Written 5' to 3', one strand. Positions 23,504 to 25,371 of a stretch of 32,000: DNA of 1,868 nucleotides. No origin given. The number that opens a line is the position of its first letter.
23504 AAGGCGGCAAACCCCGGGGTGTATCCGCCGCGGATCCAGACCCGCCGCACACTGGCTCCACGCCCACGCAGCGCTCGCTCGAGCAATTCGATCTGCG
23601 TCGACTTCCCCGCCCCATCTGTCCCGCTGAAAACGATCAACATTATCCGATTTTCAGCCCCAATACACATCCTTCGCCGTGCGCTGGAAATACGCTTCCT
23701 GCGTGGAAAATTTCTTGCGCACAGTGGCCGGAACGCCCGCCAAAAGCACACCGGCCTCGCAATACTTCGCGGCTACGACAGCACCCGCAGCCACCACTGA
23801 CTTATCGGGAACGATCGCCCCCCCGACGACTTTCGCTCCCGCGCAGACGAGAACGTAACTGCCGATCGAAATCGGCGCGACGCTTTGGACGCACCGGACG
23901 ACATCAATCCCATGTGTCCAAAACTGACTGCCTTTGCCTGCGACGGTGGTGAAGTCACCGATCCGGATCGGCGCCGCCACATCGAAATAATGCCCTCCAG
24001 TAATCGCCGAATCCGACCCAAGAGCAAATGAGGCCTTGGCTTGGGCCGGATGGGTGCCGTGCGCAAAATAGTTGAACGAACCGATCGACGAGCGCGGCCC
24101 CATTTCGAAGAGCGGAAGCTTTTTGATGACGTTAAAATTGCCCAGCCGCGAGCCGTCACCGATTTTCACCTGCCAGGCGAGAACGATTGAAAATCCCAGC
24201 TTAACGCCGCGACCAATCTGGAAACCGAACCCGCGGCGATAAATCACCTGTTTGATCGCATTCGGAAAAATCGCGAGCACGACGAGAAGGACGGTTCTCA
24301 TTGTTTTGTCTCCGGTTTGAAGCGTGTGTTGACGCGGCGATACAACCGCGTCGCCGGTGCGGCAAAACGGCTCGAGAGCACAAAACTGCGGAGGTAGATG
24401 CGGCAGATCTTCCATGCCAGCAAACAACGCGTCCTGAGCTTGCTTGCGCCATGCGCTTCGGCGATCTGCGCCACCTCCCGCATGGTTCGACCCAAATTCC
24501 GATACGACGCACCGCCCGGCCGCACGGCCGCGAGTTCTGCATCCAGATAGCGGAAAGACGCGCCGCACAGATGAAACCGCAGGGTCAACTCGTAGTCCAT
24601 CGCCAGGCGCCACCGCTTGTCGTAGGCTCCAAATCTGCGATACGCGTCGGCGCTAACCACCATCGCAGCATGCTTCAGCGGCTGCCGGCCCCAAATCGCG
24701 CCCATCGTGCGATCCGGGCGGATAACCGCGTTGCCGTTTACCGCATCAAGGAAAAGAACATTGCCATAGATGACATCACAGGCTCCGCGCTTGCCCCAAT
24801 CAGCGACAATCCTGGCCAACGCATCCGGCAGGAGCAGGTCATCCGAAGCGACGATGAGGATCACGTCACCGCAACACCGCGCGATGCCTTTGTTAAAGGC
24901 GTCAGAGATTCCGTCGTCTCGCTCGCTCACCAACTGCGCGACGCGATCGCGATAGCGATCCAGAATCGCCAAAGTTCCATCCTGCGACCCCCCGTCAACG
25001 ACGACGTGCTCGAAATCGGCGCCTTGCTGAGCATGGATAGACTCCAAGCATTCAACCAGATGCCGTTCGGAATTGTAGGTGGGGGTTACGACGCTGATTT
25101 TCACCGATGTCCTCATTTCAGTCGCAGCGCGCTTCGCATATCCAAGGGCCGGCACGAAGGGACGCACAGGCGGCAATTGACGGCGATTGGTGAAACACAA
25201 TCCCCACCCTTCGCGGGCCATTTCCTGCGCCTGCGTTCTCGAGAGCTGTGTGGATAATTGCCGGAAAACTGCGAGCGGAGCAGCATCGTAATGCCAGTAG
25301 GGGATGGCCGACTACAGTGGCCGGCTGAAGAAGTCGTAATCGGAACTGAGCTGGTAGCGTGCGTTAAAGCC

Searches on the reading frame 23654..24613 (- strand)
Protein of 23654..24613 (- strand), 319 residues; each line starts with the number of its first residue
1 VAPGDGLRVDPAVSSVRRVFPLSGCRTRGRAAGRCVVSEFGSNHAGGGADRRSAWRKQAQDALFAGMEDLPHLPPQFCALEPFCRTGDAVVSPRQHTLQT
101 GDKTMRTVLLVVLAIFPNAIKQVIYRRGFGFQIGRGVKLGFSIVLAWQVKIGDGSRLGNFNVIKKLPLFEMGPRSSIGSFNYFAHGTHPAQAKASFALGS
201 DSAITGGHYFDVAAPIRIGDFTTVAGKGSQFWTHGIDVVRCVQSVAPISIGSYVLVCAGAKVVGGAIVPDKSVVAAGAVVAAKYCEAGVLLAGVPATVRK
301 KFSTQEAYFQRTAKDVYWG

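Call 92: search_protein_families(library=pfam, proteins=[window:23654-24613:-], max_evalue=0.0001)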
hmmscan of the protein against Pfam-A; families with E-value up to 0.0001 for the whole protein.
window:23654-24613:- (319 aa): 1 family
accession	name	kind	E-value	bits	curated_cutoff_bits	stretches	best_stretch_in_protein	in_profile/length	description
PF00132.30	Hexapep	-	1.5e-08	34.4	27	0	132-165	3-36/36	Bacterial transferase hexapeptide (six repeats)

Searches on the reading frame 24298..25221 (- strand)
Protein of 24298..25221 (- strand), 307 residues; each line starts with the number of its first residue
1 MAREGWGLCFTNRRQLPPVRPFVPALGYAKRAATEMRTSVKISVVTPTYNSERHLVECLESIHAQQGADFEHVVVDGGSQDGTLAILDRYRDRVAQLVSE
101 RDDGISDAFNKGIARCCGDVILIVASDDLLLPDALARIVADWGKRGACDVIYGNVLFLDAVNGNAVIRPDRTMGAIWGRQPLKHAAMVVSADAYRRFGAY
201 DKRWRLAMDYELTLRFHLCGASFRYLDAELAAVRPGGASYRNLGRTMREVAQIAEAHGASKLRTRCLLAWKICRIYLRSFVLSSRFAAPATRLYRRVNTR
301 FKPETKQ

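Call 92: search_protein_families(library=pfam, proteins=[window:24298-25221:-], max_evalue=0.0001)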
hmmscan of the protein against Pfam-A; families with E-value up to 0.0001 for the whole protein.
window:24298-25221:- (307 aa): 3 families
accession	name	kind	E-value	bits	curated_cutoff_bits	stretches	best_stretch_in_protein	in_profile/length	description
PF00535.33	Glycos_transf_2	-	7.9e-25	88.2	23.3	1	43-153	1-114/168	Glycosyl transferase family 2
PF13641.12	Glyco_tranf_2_3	-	1.8e-08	35.1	27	1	42-140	3-109/230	Glycosyltransferase like family 2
PF10111.15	Glyco_tranf_2_2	-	5.5e-08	33.1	27.3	1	43-139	1-103/276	Glycosyltransferase like family 2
